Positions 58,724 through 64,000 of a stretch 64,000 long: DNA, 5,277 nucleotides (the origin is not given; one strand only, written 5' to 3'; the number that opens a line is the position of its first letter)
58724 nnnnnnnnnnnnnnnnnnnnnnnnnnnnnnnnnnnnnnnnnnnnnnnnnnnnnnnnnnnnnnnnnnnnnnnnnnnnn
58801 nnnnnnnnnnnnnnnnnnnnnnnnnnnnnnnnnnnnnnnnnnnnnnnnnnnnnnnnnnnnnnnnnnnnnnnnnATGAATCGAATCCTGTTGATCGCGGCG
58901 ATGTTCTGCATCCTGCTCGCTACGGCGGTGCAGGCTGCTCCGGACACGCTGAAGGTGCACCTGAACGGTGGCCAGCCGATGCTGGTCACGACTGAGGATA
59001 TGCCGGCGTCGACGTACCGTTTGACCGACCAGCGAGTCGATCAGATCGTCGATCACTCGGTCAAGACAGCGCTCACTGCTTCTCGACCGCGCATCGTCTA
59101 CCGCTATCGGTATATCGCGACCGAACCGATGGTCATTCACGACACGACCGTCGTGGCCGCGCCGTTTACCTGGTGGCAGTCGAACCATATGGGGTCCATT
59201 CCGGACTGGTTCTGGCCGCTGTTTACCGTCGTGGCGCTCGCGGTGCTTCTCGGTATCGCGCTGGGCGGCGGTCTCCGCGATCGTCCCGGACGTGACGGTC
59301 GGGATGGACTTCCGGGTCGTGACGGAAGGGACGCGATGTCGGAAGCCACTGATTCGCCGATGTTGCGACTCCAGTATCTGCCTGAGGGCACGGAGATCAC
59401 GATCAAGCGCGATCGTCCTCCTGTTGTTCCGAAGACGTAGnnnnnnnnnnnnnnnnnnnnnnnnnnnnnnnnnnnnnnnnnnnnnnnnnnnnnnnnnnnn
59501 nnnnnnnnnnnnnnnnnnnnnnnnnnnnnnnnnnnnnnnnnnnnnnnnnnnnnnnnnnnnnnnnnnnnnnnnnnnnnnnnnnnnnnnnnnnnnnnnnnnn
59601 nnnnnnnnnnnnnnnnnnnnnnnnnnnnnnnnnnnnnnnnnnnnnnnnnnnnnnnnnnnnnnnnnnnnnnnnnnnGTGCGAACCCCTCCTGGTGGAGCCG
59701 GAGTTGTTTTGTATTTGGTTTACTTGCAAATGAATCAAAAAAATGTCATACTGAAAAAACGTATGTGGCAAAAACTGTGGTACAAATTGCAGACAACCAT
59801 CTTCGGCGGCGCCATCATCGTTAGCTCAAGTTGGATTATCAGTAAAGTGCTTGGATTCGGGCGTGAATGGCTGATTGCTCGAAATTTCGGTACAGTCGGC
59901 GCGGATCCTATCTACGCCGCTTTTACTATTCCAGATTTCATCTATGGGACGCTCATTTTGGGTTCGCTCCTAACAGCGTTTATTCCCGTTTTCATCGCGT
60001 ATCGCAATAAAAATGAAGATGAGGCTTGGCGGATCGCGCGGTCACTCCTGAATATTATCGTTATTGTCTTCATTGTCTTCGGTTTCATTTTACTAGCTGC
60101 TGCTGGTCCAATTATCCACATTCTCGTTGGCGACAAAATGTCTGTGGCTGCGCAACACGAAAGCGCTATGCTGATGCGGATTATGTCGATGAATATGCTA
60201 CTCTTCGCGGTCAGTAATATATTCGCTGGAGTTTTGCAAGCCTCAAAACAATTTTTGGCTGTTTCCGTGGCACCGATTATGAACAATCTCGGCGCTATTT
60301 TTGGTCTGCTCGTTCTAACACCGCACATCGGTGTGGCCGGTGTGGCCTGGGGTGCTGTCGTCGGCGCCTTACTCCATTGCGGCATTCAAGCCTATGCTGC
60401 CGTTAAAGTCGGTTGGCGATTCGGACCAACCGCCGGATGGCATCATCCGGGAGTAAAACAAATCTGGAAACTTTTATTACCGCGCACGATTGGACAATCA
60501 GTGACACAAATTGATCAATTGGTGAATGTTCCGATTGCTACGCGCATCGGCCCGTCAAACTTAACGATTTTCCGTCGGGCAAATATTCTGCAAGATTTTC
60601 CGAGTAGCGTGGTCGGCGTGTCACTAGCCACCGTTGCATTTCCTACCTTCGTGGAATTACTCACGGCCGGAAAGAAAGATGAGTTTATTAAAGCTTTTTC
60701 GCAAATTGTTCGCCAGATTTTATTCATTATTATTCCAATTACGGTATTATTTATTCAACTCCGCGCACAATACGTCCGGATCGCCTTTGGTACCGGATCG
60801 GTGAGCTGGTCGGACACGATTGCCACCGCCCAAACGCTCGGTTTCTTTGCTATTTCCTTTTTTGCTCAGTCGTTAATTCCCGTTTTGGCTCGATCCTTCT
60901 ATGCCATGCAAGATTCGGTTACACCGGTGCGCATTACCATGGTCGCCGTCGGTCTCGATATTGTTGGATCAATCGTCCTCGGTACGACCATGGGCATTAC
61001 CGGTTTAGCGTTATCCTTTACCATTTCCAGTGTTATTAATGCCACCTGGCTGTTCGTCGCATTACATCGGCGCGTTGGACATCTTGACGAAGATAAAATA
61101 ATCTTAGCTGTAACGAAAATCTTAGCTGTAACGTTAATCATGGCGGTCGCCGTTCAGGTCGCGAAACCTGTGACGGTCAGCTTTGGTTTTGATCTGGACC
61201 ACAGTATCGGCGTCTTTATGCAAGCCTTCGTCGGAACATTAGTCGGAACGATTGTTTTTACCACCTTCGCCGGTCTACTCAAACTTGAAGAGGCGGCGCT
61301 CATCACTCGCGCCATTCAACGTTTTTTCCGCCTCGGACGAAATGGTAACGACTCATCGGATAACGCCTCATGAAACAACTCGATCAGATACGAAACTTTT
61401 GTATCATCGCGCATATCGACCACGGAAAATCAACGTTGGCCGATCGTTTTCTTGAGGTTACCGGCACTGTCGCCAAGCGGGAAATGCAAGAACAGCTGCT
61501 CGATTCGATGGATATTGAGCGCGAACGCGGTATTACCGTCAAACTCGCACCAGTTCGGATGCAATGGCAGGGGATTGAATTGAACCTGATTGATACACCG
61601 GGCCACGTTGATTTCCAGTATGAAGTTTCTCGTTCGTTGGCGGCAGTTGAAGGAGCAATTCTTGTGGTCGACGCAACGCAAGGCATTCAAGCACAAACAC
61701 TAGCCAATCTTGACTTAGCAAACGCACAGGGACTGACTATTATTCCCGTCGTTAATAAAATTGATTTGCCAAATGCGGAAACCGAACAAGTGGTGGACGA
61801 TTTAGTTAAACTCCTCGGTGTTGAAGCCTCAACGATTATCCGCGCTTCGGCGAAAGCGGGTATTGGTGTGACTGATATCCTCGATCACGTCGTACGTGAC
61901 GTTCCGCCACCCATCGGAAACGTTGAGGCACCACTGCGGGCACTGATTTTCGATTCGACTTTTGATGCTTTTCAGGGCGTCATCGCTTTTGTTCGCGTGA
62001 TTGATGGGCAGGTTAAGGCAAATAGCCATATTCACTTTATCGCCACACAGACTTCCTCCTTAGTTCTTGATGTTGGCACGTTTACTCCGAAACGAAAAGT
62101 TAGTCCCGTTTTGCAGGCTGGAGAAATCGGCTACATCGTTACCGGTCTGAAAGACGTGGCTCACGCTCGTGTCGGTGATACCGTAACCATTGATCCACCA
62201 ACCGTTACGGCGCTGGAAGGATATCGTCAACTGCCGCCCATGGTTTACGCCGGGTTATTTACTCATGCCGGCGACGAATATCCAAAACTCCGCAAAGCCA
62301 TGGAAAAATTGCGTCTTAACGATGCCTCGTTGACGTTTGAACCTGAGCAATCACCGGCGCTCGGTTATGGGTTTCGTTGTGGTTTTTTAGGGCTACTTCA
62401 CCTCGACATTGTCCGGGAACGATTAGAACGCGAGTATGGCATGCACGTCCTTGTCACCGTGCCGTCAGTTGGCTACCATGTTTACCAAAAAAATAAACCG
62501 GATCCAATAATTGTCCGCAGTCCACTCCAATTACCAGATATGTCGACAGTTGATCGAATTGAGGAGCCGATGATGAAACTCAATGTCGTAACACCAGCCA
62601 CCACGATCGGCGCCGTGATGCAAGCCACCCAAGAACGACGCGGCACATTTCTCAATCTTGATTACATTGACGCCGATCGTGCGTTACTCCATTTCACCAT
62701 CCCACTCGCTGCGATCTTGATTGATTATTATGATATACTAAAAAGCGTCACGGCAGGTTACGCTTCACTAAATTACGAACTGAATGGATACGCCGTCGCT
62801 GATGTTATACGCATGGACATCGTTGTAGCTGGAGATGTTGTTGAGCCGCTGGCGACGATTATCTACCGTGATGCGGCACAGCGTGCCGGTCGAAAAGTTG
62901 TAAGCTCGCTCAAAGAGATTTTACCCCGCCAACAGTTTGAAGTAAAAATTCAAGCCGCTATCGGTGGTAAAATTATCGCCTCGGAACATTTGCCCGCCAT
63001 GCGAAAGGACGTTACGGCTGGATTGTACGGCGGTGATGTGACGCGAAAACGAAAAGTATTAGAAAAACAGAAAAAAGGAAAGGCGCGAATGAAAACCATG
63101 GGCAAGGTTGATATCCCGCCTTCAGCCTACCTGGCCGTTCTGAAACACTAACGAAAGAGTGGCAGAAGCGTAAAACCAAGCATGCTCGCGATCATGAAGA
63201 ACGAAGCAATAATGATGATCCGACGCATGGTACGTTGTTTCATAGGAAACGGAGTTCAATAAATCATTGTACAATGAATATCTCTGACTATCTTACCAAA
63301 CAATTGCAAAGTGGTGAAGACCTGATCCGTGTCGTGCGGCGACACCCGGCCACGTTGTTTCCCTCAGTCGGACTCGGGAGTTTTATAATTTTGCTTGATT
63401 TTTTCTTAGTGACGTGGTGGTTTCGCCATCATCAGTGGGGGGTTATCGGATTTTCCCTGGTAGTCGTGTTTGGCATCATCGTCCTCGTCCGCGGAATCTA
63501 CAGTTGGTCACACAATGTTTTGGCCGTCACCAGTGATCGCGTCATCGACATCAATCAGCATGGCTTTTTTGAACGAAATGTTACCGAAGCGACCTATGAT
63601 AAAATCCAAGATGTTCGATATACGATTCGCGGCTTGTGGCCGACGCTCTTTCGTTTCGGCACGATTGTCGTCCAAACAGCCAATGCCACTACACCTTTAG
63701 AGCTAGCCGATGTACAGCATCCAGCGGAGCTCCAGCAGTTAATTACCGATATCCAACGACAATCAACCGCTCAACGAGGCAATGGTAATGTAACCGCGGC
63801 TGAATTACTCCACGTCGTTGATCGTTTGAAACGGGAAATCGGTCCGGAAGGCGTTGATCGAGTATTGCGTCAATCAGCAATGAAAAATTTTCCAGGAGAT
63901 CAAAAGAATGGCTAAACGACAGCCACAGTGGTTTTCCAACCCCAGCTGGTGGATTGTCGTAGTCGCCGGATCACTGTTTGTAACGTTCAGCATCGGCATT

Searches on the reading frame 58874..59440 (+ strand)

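Call 14: search_protein_families(library=pfam, proteins=[window:58874-59440:+], max_evalue=0.01)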
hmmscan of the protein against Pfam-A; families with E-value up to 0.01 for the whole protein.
window:58874-59440:+ (188 aa): 1 family
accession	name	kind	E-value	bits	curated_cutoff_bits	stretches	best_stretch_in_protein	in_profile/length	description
PF02366.24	PMT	-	0.0041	17.2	22.7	1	65-124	118-177/245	Dolichyl-phosphate-mannose-protein mannosyltransferase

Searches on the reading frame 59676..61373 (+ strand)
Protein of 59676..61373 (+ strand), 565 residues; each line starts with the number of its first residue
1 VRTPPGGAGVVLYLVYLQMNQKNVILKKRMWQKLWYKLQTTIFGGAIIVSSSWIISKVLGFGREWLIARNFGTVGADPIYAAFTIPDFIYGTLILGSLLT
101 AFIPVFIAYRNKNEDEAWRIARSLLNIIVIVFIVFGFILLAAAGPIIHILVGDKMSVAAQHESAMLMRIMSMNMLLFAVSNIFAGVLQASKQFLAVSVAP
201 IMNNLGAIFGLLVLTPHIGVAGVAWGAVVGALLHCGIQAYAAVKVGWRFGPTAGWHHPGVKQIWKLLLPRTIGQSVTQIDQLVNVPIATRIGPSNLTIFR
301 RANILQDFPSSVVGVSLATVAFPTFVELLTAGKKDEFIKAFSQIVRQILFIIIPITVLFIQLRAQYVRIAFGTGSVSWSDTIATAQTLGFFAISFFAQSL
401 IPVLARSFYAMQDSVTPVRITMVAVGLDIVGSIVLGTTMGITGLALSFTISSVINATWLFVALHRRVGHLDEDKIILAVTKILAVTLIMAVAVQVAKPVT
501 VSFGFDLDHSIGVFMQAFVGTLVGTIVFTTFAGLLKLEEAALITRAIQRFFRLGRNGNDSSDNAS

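Call 14: search_protein_families(library=pfam, proteins=[window:59676-61373:+], max_evalue=0.01)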
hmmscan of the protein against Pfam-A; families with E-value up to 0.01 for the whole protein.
window:59676-61373:+ (565 aa): 3 families
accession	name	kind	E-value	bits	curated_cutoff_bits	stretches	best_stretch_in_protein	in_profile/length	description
PF03023.19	MurJ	-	3.4e-72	243.9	27.4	1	74-500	9-436/451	Lipid II flippase MurJ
PF01943.22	Polysacc_synt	-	2.6e-08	34.1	28.2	1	114-328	72-273/274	Polysaccharide biosynthesis protein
PF06897.17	DUF1269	-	0.0038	18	26.9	1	205-244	7-47/100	Protein of unknown function (DUF1269)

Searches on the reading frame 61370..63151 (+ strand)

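Call 14: search_protein_families(library=pfam, proteins=[window:61370-63151:+], max_evalue=0.01)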
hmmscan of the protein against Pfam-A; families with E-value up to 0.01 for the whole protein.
window:61370-63151:+ (593 aa): 11 families
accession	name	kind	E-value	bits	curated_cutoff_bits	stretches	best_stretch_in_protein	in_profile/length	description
PF00009.33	GTP_EFTU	-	8.1e-57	192.3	26.5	1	6-179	2-187/188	Elongation factor Tu GTP binding domain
PF06421.17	LepA_C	-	1.1e-41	141.7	29.7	1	487-592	2-107/107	GTP-binding protein LepA C-terminus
PF00679.30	EFG_C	-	7.3e-20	71.2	27.9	1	397-478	2-82/89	Elongation factor G C-terminus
PF03144.31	GTP_EFTU_D2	-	1.3e-08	35.6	30.3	1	203-273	1-73/73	Elongation factor Tu domain 2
PF01926.29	MMR_HSR1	-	1.1e-05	26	21.9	1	18-130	10-113/113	50S ribosome-binding GTPase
PF22042.2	EF-G_D2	-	0.00052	20.5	27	1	188-225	1-38/84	Elongation factor G domain 2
PF14492.12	EFG_III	-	0.00094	19.6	27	1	298-362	12-73/75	Elongation Factor G, domain III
PF00071.28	Ras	-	0.0011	19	21.6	1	57-178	36-160/162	Ras family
PF00025.27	Arf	-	0.0071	16.3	22.3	0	63-176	52-172/174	ADP-ribosylation factor family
PF09439.16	SRPRB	-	0.0077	16.1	25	0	59-104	43-84/178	Signal recognition particle receptor beta subunit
PF16658.11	RF3_C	-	0.0093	16.2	40.1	0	306-363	25-79/132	Class II release factor RF3, C-terminal domain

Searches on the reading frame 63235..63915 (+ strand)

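Call 14: search_protein_families(library=pfam, proteins=[window:63235-63915:+], max_evalue=0.01)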
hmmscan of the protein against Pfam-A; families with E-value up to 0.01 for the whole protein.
window:63235-63915:+ (226 aa): 2 families
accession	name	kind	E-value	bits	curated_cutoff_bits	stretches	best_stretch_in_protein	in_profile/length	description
PF03703.20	bPH_2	-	3e-09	37.4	22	1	96-170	6-78/78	Bacterial PH domain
PF14470.12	bPH_3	-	0.00023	22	23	1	92-132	21-61/95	Bacterial PH domain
